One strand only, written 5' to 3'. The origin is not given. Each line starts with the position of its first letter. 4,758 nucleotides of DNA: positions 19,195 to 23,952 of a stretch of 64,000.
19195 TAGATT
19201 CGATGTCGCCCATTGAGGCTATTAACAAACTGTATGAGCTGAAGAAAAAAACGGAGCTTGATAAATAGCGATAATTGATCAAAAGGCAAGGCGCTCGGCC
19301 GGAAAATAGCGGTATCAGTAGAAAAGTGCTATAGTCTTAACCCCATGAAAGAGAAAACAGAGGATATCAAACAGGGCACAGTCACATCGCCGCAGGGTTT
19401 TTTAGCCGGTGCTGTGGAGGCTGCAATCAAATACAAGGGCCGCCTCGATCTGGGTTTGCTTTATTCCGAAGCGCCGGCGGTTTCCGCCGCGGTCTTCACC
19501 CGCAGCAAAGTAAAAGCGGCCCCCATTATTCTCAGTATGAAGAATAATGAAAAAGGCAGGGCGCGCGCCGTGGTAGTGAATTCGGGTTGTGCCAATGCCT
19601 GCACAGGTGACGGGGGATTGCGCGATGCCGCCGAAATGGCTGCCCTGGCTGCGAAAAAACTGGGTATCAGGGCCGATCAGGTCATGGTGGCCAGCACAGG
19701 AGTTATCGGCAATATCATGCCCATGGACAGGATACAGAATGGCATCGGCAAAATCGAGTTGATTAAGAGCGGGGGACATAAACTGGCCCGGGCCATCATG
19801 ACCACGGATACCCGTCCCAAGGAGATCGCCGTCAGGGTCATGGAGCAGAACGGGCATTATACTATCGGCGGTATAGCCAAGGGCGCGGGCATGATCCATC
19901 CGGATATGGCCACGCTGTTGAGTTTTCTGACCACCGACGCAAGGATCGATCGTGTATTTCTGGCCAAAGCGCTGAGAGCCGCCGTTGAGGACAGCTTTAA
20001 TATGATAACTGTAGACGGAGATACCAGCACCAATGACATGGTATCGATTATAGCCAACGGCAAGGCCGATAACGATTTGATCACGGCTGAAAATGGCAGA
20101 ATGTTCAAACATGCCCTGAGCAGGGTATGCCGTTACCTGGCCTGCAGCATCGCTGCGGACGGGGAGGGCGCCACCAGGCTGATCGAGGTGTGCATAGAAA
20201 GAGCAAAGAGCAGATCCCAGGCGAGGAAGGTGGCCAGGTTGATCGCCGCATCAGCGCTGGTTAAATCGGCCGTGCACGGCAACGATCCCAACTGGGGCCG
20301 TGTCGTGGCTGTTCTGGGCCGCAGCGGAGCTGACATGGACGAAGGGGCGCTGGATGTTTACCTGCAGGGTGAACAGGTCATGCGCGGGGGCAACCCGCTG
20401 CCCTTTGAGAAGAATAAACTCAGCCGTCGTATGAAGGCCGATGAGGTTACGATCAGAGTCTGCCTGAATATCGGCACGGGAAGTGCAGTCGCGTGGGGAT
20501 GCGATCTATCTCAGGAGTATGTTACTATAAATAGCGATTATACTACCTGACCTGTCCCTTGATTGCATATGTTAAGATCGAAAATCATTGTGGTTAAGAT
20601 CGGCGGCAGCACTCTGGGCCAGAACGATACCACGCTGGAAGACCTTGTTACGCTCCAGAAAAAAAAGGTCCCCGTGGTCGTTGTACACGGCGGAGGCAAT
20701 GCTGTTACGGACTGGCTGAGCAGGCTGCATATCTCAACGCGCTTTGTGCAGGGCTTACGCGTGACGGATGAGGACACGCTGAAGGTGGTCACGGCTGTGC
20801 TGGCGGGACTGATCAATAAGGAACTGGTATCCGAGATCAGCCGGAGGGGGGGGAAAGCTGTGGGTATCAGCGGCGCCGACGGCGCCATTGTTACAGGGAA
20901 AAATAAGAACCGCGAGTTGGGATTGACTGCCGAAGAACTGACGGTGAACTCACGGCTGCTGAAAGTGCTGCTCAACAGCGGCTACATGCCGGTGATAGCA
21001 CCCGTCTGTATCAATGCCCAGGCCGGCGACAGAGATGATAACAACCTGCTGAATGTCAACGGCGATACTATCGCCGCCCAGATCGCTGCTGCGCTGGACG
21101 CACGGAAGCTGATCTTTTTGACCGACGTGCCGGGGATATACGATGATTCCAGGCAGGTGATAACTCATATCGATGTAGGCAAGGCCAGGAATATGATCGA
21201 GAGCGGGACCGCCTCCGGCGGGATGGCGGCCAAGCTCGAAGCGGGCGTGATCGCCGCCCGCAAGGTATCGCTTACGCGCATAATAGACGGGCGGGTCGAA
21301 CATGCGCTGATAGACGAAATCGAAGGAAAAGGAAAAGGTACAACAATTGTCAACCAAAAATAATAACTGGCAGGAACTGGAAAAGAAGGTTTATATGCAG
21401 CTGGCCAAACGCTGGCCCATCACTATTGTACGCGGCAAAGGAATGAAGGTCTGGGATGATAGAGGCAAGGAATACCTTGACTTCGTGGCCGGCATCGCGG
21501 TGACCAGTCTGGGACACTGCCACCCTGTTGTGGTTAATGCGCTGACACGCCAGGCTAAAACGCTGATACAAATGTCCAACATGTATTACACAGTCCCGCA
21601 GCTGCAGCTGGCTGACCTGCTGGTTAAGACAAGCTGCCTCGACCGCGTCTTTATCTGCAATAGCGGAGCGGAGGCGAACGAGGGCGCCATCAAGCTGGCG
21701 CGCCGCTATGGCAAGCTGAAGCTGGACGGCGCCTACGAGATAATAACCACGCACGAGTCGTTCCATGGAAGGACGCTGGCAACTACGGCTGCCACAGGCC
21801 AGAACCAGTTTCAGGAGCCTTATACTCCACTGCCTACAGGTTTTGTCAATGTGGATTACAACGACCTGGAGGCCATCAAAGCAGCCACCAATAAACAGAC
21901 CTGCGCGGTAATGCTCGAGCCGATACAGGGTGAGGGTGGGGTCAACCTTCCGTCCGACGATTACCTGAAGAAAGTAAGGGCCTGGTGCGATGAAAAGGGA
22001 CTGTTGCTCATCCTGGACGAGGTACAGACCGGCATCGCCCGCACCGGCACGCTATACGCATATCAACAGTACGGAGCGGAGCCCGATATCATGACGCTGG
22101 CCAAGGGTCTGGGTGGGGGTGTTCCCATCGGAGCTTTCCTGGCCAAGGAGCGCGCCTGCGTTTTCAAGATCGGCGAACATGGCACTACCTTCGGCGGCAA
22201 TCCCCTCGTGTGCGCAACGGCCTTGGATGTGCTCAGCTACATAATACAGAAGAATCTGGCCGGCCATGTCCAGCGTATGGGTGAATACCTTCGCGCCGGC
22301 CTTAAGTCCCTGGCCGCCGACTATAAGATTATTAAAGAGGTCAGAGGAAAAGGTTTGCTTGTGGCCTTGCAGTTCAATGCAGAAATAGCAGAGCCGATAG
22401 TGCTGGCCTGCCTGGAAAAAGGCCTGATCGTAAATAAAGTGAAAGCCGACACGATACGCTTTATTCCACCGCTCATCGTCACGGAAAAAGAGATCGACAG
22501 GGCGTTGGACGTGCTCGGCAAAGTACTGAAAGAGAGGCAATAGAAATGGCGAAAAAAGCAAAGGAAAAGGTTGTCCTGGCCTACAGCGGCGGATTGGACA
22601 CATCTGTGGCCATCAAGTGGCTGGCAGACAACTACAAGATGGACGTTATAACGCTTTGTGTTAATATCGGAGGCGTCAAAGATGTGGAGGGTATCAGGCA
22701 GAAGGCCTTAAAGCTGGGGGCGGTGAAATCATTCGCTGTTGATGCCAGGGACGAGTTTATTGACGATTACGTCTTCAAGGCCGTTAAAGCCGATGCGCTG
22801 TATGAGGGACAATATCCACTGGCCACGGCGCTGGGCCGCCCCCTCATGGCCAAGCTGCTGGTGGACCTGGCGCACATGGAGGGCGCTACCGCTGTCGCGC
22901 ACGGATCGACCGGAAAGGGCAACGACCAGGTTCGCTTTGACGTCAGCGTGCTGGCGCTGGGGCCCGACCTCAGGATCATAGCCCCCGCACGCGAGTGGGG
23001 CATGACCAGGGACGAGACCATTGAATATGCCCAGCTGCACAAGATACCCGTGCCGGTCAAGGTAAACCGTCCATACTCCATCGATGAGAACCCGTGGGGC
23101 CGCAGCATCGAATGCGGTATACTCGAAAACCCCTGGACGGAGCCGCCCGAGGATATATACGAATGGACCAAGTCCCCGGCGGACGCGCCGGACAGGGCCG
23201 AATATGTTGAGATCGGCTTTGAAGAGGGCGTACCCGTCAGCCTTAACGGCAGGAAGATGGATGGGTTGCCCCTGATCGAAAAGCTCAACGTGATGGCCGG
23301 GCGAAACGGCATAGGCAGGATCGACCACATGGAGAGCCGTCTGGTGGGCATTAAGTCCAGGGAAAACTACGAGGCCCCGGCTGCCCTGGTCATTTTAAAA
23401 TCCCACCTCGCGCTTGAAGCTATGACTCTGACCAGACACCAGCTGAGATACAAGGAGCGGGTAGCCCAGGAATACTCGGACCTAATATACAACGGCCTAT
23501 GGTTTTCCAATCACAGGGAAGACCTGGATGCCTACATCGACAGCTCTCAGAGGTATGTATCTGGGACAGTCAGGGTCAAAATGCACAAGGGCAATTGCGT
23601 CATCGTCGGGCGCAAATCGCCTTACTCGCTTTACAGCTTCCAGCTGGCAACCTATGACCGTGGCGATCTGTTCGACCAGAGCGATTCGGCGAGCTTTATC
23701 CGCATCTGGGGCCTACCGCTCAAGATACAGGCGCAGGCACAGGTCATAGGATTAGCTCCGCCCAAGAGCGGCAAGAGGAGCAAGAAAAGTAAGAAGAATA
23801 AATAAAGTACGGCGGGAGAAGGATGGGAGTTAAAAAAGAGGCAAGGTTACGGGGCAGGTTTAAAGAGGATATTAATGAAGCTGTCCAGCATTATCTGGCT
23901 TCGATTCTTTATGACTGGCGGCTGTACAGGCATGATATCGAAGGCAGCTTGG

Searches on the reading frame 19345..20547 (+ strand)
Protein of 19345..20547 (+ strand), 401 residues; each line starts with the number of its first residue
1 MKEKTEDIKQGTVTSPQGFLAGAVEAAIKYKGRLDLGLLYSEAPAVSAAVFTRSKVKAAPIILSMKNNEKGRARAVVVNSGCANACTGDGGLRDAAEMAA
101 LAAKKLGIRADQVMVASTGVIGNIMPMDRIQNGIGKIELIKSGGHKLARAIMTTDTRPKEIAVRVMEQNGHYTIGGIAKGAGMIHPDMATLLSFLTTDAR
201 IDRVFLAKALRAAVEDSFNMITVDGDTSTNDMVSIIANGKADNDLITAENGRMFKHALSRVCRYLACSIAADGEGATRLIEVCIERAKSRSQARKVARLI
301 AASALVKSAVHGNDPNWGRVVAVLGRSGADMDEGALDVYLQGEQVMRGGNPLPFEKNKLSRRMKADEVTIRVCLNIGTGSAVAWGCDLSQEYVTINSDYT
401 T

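Call 40: search_protein_families(library=pfam, proteins=[window:19345-20547:+], max_evalue=0.00001)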
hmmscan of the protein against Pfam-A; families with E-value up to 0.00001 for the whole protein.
window:19345-20547:+ (401 aa): 1 family
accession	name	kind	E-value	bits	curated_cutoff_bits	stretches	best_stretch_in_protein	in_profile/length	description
PF01960.23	ArgJ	-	4.4e-145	483.6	32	1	21-401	2-377/377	ArgJ family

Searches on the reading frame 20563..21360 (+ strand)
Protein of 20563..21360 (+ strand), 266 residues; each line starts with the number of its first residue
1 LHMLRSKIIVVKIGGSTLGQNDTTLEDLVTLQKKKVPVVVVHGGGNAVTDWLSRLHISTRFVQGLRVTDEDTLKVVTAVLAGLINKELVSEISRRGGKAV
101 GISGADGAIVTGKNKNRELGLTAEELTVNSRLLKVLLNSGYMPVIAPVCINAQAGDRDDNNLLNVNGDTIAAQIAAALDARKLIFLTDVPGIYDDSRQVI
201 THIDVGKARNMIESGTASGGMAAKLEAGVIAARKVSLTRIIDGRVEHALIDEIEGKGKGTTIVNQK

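Call 40: search_protein_families(library=pfam, proteins=[window:20563-21360:+], max_evalue=0.00001)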
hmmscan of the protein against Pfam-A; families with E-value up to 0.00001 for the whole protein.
window:20563-21360:+ (266 aa): 1 family
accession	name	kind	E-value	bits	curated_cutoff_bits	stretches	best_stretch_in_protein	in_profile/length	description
PF00696.33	AA_kinase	-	2.7e-44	152.1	24.9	1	7-234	1-225/234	Amino acid kinase family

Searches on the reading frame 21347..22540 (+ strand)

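Call 40: search_protein_families(library=pfam, proteins=[window:21347-22540:+], max_evalue=0.00001)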
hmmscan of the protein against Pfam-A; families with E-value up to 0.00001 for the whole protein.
window:21347-22540:+ (398 aa): 2 families
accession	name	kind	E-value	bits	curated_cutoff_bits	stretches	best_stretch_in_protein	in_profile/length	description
PF00202.27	Aminotran_3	-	6.4e-118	394.4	30.5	1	23-394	9-403/403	Aminotransferase class-III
PF01212.27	Beta_elim_lyase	-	4.7e-06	26.6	27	1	142-319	85-241/288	Beta-eliminating lyase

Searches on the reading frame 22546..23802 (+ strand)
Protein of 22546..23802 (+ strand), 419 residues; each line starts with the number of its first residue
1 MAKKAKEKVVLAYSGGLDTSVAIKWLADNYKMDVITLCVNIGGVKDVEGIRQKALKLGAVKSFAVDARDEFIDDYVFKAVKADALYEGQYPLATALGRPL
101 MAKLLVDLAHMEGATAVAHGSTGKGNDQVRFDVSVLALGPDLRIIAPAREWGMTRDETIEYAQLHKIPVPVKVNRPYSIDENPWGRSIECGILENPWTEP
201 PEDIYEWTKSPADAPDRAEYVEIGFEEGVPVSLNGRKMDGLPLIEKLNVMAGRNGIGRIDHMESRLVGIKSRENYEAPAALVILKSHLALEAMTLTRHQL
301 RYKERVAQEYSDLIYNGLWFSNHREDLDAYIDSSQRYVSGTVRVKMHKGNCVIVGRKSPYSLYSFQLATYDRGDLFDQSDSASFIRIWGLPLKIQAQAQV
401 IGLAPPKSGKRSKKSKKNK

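Call 40: search_protein_families(library=pfam, proteins=[window:22546-23802:+], max_evalue=0.00001)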
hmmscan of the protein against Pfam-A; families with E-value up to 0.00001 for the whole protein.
window:22546-23802:+ (419 aa): 2 families
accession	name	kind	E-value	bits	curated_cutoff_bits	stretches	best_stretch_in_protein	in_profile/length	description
PF20979.2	Arginosuc_syn_C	-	1.8e-92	309.3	27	1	177-394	1-218/219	Arginosuccinate synthase C-terminal domain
PF00764.25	Arginosuc_synth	-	7e-68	228.2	27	1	8-168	1-162/162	Arginosuccinate synthase N-terminal HUP domain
